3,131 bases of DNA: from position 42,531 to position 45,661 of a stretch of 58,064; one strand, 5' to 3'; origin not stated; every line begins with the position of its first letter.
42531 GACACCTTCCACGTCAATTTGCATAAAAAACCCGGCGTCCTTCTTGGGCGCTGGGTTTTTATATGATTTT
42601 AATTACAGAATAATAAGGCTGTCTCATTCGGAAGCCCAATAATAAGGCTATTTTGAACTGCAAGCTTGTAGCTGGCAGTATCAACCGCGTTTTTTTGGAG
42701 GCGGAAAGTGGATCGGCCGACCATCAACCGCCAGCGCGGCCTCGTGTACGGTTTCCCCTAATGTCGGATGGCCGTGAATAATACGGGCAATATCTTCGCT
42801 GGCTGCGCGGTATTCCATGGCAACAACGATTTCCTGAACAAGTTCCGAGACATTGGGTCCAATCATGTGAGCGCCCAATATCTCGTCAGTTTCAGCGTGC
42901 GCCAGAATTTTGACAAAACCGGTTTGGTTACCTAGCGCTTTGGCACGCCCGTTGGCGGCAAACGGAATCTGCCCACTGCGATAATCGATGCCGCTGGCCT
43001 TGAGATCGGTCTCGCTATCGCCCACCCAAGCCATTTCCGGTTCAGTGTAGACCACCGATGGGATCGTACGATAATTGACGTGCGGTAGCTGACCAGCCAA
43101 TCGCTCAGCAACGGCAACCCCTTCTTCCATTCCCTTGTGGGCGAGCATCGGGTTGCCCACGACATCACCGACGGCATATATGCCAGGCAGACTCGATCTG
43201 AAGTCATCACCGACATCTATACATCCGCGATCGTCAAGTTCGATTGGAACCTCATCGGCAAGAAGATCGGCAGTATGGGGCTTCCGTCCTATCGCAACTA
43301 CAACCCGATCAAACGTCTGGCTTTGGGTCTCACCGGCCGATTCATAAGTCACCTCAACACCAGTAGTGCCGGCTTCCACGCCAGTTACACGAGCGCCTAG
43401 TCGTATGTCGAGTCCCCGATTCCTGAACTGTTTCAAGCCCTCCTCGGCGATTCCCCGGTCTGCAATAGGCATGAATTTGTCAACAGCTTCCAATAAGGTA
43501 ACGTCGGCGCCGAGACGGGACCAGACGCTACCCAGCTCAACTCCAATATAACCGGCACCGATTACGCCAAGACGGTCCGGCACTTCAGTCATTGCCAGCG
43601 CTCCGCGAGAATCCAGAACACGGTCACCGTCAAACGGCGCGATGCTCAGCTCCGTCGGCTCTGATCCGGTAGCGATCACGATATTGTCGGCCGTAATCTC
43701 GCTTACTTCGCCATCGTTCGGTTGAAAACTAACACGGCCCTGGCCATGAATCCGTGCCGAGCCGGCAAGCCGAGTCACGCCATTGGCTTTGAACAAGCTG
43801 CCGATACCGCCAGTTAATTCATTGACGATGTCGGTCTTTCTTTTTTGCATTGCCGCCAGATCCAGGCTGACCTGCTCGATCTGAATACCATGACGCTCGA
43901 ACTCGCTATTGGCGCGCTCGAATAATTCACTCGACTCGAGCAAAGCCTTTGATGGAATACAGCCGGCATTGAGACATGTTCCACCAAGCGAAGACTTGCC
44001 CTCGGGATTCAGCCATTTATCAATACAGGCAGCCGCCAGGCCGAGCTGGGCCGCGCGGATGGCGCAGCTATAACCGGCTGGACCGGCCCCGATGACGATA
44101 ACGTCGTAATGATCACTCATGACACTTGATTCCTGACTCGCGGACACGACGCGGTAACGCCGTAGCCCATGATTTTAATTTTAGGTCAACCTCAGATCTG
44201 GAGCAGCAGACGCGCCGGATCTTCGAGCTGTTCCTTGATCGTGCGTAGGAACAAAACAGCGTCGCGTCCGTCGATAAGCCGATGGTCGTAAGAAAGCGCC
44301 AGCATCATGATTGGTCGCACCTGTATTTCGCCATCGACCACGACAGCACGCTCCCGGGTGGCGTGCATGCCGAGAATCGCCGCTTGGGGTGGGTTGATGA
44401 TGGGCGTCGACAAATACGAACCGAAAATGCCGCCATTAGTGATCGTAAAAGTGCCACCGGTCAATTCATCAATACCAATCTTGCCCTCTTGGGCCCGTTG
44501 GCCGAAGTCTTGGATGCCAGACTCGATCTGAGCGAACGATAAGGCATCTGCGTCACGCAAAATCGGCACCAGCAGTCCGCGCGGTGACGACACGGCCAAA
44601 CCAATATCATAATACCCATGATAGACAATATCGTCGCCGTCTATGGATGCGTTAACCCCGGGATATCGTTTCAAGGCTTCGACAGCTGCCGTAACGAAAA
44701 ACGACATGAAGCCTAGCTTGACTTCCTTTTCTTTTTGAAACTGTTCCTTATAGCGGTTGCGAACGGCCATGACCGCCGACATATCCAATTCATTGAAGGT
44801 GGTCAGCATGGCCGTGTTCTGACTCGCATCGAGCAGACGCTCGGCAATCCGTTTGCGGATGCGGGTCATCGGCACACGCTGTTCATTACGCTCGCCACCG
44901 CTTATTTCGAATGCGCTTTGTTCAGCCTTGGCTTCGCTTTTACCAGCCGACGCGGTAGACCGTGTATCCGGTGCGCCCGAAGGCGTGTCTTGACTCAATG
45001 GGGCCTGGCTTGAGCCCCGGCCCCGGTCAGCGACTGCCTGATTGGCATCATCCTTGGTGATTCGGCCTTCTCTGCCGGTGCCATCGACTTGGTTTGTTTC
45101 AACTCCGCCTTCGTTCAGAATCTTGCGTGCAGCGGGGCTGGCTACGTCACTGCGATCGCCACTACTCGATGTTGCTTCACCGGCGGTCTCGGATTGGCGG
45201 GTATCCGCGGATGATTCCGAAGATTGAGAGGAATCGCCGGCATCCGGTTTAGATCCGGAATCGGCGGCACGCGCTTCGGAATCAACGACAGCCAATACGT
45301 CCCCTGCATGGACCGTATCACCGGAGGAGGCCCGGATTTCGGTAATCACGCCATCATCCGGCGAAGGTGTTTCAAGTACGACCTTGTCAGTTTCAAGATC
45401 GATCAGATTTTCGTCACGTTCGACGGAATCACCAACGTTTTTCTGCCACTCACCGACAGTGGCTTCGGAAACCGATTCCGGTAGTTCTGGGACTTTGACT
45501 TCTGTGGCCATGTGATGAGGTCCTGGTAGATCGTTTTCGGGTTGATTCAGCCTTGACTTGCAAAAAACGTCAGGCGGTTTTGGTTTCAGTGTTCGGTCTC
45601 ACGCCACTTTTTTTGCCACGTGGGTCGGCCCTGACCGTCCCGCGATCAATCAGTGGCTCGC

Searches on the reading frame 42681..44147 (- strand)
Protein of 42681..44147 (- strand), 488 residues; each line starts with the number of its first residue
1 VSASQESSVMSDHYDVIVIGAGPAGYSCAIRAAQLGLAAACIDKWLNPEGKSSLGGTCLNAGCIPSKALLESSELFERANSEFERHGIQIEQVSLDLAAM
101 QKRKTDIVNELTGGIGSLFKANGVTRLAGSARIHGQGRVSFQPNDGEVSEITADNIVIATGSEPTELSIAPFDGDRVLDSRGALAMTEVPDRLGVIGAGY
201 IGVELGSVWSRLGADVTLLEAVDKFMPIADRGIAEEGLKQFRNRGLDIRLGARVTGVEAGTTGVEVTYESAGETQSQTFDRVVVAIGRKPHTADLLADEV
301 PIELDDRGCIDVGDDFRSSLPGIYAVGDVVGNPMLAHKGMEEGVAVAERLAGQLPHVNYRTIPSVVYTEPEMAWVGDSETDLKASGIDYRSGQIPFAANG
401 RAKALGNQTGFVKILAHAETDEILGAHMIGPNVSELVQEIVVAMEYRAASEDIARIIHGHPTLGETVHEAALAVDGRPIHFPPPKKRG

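Call 11: search_protein_families(library=pfam, proteins=[window:42681-44147:-])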
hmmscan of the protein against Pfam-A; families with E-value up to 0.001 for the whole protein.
window:42681-44147:- (488 aa): 15 families
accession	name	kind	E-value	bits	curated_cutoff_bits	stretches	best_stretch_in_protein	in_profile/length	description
PF07992.20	Pyr_redox_2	-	8e-67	226.1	26.1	1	14-343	1-291/291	Pyridine nucleotide-disulphide oxidoreductase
PF02852.28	Pyr_redox_dim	-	1.2e-36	125.7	25.3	1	362-471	1-110/110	Pyridine nucleotide-disulphide oxidoreductase, dimerisation domain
PF00070.33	Pyr_redox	-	5.4e-19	68.9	22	1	192-268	1-79/82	Pyridine nucleotide-disulphide oxidoreductase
PF13738.12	Pyr_redox_3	-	1.8e-11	44.3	30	1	149-327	121-305/305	Pyridine nucleotide-disulphide oxidoreductase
PF01266.30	DAO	-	6.6e-10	39.5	27.9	1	15-84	1-75/353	FAD dependent oxidoreductase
PF01134.28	GIDA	-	7e-08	32.4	22.1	1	15-76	1-53/391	Glucose inhibited division protein A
PF00890.30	FAD_binding_2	-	1.8e-06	27.8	20.4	1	15-45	1-31/414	FAD binding domain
PF01494.25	FAD_binding_3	-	3.7e-06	26.8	22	0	14-47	2-35/349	FAD binding domain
PF03486.20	HI0933_like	-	3.8e-06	27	50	1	15-54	2-41/244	HI0933-like protein Rossmann domain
PF01946.23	Thi4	-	2.4e-05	24.1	26.2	1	13-64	17-69/235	Thi4 family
PF13434.12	Lys_Orn_oxgnase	-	5.2e-05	23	21.3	0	138-205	133-203/339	L-lysine 6-monooxygenase/L-ornithine 5-monooxygenase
PF01593.30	Amino_oxidase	-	0.00014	21.7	19.8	1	240-286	212-254/443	Flavin containing amine oxidoreductase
PF12831.13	FAD_oxidored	-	0.00036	20.4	27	1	15-44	1-30/416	FAD dependent oxidoreductase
PF01262.27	AlaDh_PNT_C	-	0.00065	19.6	23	0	15-44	30-59/214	Alanine dehydrogenase/PNT, C-terminal domain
PF03721.20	UDPG_MGDP_dh_N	-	0.00069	19.7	27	0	192-220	2-30/187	UDP-glucose/GDP-mannose dehydrogenase family, NAD binding domain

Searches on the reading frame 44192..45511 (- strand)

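Call 11: search_protein_families(library=pfam, proteins=[window:44192-45511:-])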
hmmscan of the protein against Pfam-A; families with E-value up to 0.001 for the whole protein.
window:44192-45511:- (439 aa): 4 families
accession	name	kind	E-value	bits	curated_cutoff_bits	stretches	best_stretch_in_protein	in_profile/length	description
PF00198.28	2-oxoacid_dh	-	5.7e-85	284.9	23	1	208-437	2-232/232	2-oxoacid dehydrogenases acyltransferase (catalytic domain)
PF00364.28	Biotin_lipoyl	-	1.1e-18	67.2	22.1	1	4-75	2-72/73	Biotin-requiring enzyme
PF02817.22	E3_binding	-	9.9e-12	45.3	23.7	1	124-155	3-34/36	e3 binding domain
PF13533.13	Biotin_lipoyl_2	-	0.00023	21.4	29.8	1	53-77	8-32/32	Biotin-lipoyl like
